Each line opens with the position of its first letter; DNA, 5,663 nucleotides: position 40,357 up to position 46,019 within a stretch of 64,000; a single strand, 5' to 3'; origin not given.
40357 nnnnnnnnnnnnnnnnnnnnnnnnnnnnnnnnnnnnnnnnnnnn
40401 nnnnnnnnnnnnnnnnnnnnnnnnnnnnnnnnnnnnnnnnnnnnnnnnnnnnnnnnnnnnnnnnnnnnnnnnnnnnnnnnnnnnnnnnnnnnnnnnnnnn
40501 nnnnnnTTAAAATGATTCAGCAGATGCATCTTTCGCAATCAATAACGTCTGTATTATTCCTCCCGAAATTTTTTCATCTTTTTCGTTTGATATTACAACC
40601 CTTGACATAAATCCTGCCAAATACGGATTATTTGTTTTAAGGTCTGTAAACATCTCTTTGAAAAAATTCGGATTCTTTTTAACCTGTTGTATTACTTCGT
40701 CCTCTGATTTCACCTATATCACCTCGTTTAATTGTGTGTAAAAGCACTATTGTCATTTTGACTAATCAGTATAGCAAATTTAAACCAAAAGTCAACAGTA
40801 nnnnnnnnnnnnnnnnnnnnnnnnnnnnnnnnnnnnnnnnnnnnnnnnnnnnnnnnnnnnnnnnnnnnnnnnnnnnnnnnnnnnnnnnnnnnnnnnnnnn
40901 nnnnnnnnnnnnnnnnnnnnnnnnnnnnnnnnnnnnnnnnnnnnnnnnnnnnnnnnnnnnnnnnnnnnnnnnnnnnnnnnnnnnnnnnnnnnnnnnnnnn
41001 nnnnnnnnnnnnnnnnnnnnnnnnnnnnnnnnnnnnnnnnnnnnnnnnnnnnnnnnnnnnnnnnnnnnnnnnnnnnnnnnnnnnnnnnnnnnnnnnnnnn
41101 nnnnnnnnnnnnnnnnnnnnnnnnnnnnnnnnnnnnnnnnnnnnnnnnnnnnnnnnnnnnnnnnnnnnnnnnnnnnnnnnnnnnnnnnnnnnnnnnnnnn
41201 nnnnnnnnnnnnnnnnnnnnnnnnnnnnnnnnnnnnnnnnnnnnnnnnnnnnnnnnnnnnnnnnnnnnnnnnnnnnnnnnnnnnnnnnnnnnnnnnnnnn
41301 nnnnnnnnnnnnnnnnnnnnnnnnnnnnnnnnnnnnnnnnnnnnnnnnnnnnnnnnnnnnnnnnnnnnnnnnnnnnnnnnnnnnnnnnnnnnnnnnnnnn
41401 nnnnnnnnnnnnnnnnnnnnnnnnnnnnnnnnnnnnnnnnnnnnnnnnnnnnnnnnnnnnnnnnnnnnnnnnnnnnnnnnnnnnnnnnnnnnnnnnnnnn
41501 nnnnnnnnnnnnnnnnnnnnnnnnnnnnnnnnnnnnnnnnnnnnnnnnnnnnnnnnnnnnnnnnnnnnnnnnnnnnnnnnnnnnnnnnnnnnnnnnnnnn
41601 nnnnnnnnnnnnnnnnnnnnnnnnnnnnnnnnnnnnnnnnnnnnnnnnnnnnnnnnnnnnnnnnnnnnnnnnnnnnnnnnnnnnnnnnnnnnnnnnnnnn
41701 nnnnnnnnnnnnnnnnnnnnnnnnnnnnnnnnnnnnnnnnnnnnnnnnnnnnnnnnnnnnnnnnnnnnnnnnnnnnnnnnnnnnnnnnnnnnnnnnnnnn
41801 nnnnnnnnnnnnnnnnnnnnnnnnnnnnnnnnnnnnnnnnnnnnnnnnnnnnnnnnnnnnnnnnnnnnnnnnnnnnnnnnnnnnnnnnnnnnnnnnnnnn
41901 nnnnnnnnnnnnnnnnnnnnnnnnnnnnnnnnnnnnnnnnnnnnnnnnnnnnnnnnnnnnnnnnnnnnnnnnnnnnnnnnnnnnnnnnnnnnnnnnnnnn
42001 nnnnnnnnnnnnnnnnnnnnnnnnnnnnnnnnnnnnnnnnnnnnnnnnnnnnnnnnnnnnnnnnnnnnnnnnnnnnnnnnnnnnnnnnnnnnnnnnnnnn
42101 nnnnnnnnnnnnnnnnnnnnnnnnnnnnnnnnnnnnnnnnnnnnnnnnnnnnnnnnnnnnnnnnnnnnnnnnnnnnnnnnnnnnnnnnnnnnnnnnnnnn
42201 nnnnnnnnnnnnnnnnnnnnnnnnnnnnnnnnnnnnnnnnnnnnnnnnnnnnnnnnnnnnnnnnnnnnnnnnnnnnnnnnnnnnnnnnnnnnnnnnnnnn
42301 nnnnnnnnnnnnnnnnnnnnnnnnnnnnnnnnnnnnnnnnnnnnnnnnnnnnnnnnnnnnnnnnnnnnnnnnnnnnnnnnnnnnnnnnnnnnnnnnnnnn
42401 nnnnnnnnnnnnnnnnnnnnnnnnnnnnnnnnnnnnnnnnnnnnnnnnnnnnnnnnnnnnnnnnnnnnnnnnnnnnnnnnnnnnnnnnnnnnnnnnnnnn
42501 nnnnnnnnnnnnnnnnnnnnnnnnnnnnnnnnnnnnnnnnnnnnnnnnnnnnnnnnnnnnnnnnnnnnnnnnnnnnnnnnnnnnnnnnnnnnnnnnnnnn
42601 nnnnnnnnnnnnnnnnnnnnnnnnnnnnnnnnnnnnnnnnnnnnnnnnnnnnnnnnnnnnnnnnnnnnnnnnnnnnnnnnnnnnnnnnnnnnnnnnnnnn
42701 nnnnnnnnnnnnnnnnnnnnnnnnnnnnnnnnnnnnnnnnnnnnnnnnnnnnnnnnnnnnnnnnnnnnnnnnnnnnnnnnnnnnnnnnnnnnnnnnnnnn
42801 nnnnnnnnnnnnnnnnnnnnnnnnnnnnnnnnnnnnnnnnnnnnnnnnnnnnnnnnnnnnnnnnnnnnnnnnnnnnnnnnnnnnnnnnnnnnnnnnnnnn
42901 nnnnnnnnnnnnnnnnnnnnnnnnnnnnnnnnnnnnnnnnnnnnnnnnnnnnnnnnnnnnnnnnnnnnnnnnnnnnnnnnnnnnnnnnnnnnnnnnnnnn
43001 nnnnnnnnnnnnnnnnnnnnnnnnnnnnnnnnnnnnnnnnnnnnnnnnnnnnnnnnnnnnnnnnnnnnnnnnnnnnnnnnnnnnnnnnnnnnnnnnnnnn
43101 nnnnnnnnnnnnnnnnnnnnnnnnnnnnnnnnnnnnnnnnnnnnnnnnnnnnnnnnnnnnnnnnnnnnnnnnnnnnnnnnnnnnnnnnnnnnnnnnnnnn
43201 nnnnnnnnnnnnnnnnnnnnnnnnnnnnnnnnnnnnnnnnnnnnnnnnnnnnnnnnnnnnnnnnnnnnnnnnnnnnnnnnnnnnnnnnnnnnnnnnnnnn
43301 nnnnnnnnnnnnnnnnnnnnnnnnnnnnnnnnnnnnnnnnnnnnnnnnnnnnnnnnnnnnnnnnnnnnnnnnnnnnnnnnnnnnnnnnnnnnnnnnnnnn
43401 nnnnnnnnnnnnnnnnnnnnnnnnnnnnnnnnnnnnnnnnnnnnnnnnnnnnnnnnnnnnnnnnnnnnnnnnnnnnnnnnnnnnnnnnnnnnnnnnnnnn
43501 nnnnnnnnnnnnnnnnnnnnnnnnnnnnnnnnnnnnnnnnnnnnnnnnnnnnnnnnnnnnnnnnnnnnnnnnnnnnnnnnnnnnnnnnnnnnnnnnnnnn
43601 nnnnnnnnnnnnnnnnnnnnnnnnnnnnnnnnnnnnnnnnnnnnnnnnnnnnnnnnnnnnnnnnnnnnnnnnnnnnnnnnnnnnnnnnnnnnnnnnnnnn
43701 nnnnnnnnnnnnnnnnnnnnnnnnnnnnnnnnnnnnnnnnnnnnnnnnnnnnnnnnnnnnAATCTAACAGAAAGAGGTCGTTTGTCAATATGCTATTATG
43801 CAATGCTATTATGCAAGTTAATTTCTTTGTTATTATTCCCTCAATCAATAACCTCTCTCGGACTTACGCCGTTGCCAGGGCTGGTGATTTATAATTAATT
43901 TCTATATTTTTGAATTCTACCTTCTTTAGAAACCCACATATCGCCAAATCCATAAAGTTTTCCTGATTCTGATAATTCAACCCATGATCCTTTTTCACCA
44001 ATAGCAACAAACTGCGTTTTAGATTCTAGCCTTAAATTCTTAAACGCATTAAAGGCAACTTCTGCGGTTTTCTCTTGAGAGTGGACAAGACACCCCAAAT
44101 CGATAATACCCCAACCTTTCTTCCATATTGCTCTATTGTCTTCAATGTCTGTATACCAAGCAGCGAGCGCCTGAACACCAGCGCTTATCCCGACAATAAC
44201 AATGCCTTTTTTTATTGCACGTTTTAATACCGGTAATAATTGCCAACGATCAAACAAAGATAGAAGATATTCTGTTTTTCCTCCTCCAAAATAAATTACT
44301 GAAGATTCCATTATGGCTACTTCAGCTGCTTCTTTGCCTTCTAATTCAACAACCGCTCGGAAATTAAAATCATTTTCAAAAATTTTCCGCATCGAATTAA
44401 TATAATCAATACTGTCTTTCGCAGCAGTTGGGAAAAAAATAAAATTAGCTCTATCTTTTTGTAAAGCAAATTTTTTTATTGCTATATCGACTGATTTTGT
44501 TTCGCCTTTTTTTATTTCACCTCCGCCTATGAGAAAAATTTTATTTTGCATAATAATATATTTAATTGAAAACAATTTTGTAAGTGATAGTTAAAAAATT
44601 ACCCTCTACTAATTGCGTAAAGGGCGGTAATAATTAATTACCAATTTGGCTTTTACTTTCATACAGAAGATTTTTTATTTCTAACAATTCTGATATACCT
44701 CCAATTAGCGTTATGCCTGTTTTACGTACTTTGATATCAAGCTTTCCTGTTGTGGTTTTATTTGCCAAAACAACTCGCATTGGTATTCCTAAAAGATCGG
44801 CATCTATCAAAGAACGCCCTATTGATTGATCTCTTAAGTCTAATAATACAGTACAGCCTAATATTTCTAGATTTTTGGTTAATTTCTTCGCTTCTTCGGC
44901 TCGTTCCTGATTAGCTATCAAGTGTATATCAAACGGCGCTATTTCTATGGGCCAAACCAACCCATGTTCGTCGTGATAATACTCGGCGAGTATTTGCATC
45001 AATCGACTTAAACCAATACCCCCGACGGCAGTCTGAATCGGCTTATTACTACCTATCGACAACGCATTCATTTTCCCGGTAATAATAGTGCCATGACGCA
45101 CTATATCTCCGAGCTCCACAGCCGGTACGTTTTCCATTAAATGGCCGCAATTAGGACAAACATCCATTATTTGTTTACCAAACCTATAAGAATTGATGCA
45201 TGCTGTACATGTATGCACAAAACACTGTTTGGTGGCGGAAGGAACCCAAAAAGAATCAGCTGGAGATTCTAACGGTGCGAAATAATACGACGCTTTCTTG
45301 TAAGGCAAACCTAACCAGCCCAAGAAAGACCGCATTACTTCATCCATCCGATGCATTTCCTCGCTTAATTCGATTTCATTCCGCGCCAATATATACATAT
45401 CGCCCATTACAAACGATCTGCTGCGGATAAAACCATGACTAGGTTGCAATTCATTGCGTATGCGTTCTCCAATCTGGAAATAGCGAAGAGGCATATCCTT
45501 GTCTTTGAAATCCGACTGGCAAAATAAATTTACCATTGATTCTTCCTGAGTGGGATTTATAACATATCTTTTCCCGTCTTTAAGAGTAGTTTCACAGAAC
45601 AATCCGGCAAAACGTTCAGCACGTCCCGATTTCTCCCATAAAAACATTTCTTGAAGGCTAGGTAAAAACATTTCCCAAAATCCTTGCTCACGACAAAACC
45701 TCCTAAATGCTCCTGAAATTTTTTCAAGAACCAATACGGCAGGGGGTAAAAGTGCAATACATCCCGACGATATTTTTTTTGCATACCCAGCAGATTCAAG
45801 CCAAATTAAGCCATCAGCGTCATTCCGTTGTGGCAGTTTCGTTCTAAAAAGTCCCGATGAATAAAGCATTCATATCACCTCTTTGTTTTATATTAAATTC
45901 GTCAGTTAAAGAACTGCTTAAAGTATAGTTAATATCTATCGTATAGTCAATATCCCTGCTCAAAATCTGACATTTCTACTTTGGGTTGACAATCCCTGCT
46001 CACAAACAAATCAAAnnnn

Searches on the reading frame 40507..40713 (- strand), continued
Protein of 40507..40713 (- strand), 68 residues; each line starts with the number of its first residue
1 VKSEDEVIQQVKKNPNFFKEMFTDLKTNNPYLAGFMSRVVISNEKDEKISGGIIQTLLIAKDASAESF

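Call 77: search_protein_families(library=pfam, proteins=[L007:2-619:-, L004:1909-2148:-, L004:2421-3218:-, L002:259-609:+, L002:1355-1768:-, L002:3-236:+, L014:5075-5557:+, L014:4281-4790:+, L014:1518-3962:+, L011:9767-10312:-], max_evalue=0.01)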
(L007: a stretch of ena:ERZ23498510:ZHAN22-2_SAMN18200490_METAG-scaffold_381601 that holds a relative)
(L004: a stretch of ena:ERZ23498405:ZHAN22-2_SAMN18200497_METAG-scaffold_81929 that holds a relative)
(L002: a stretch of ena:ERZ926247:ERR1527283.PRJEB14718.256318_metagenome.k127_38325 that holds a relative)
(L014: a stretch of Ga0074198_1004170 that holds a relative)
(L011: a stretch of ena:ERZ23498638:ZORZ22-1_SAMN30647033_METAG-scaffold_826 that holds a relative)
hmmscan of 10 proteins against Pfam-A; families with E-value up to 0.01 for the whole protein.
L007:2-619:- (206 aa): 1 family
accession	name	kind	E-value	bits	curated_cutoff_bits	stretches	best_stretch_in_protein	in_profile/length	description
PF07517.20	SecA_DEAD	-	2.9e-78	263.5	24.6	1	5-206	2-181/290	SecA DEAD-like domain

L004:1909-2148:- (79 aa): 0 families

L004:2421-3218:- (265 aa): 2 families
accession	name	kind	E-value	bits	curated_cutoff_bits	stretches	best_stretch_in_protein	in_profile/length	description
PF07690.21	MFS_1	-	1.1e-09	38.2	33.4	2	2-193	153-314/347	Major Facilitator Superfamily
PF12832.13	MFS_1_like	-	1e-08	35.1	25.2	1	57-242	188-372/373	MFS_1 like family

L002:259-609:+ (116 aa): 0 families

L002:1355-1768:- (137 aa): 0 families

L002:3-236:+ (77 aa): 1 family
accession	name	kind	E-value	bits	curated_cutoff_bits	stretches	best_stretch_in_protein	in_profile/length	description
PF18169.6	SLATT_6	-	0.0032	17.5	27.1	1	18-59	37-77/176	SMODS and SLOG-associating 2TM effector domain 6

L014:5075-5557:+ (160 aa): 0 families

L014:4281-4790:+ (169 aa): 0 families

L014:1518-3962:+ (814 aa): 1 family
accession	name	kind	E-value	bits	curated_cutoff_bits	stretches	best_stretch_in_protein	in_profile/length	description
PF04473.18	DUF553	-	0.0017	18.3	20.5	1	569-663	10-92/140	Transglutaminase-like domain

L011:9767-10312:- (181 aa): 1 family
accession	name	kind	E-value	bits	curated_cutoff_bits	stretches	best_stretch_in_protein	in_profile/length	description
PF01797.21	Y1_Tnp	-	6.3e-09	36.5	23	1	17-103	7-92/121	Transposase IS200 like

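Call 80: search_solved_structures(query=A5, max_evalue=1)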
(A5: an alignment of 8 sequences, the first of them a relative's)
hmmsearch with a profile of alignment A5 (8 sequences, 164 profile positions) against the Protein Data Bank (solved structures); distinct sequences matched with E-value up to 1: 5.
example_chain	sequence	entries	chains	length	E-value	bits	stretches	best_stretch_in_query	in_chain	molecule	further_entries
4azi_A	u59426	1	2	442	0.79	12.6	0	75-142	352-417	BETA-N-ACETYLHEXOSAMINIDASE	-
2yla_A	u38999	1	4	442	0.8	12.6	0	75-142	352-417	BETA-N-ACETYLHEXOSAMINIDASE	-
2yl5_A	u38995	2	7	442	0.8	12.6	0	75-142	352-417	BETA-N-ACETYLHEXOSAMINIDASE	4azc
4azg_A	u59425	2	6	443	0.8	12.6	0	75-142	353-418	BETA-N-ACETYLHEXOSAMINIDASE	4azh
2yl9_A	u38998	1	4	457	0.86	12.5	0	75-142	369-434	BETA-N-ACETYLHEXOSAMINIDASE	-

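Call 81: search_protein_families(library=padloc, proteins=[P0001, P0002, P0004, P0006, P0007, window:40507-40713:-], max_evalue=0.1)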
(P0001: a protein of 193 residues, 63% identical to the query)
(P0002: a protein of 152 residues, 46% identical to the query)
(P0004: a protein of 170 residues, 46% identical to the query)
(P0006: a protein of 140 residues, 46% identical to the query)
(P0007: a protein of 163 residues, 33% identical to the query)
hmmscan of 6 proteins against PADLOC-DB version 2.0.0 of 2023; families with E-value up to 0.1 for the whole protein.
P0001 (193 aa): 1 family
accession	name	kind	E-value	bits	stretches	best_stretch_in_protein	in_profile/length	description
PDLC00131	GajB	-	0.009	13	1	28-151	401-517/647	UrvD helicase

P0002 (152 aa): 0 families

P0004 (170 aa): 0 families

P0006 (140 aa): 0 families

P0007 (163 aa): 1 family
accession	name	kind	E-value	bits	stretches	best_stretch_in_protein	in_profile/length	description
PDLC03257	MTase_II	-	0.007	13.7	1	73-121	179-227/343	Type II methyltransferase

window:40507-40713:- (68 aa): 0 families

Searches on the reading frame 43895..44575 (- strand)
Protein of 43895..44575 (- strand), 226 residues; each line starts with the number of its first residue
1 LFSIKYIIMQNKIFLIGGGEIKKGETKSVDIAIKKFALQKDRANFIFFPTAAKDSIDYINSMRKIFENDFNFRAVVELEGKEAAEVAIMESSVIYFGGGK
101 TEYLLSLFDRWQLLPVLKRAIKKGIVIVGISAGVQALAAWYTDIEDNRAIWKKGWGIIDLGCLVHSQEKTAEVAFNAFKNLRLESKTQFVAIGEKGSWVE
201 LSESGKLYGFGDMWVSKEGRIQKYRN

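Call 6: search_protein_families(library=pfam, proteins=[window:43895-44575:-], max_evalue=0.01)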
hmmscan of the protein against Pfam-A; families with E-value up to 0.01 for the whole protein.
window:43895-44575:- (226 aa): 2 families
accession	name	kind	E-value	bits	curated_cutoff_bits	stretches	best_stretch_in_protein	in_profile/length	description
PF03575.23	Peptidase_S51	-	2e-21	77.1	23.9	1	13-171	1-171/206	Peptidase family S51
PF07685.20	GATase_3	-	4.1e-05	23.7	27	1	87-171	36-123/196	CobB/CobQ-like glutamine amidotransferase domain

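Call 24: search_protein_families(library=ncbifam, proteins=[window:43895-44575:-], max_evalue=0.1)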
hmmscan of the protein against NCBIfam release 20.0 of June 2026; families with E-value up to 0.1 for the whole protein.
window:43895-44575:- (226 aa): 5 families
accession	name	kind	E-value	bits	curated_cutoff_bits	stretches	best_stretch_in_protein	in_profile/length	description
NF003642.0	PRK05282.1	equivalog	7.9e-09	35.3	156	1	32-134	23-123/233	dipeptidase PepE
TIGR02069.1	cyanophycinase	equivalog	8.2e-09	35.3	126.6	1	14-137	2-129/250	cyanophycinase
NF001989.1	PRK00784.1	equivalog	0.011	14.5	273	1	97-177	294-374/480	cobyric acid synthase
NF040541.1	trim_DfrE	exception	0.04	13.7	347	0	9-57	89-136/157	trimethoprim-resistant dihydrofolate reductase DfrE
NF052463.1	L2IsogltmlsynGatDStaph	equivalog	0.061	13.1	450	0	81-173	41-131/237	lipid II isoglutaminyl synthase subunit GatD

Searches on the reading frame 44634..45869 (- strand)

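Call 6: search_protein_families(library=pfam, proteins=[window:44634-45869:-], max_evalue=0.01)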
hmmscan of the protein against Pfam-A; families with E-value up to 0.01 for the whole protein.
window:44634-45869:- (411 aa): 2 families
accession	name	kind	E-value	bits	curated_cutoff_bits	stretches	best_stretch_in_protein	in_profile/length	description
PF00587.30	tRNA-synt_2b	-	2.9e-13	50.7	29.3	1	99-296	8-177/179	tRNA synthetase class II core domain (G, H, P, S and T)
PF03129.25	HGTP_anticodon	-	9.3e-10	39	21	1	321-388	12-80/94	Anticodon binding domain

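Call 24: search_protein_families(library=ncbifam, proteins=[window:44634-45869:-], max_evalue=0.1)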
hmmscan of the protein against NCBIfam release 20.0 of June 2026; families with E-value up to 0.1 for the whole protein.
window:44634-45869:- (411 aa): 10 families
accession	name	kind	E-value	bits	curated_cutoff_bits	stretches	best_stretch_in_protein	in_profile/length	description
NF006625.0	PRK09194.1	equivalog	7.2e-61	206.7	558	2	235-386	387-545/559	proline--tRNA ligase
TIGR00409.1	proS_fam_II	equivalog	8.7e-54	183.3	306.7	2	1-193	1-195/568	proline--tRNA ligase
NF008979.1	PRK12325.1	exception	3.1e-48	164.7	550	2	27-178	29-180/437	proline--tRNA ligase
TIGR00408.1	proS_fam_I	equivalog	3.8e-20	72.2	437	2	286-384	255-362/475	proline--tRNA ligase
TIGR00418.1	thrS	equivalog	2.8e-18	66.1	383.65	2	28-189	184-345/565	threonine--tRNA ligase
NF003211.1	PRK04173.1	equivalog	1.5e-09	37.3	312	2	119-192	181-253/454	glycine--tRNA ligase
NF003068.0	PRK03991.1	equivalog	1.7e-08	33.3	484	1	301-387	488-576/613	threonine--tRNA ligase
TIGR00389.1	glyS_dimeric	equivalog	5.8e-06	25.1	243.3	1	119-162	175-218/565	glycine--tRNA ligase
TIGR00442.1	hisS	equivalog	1.7e-05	24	286.75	1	280-384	297-398/406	histidine--tRNA ligase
TIGR00414.1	serS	equivalog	6.3e-05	22.1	301.65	1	58-194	186-322/418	serine--tRNA ligase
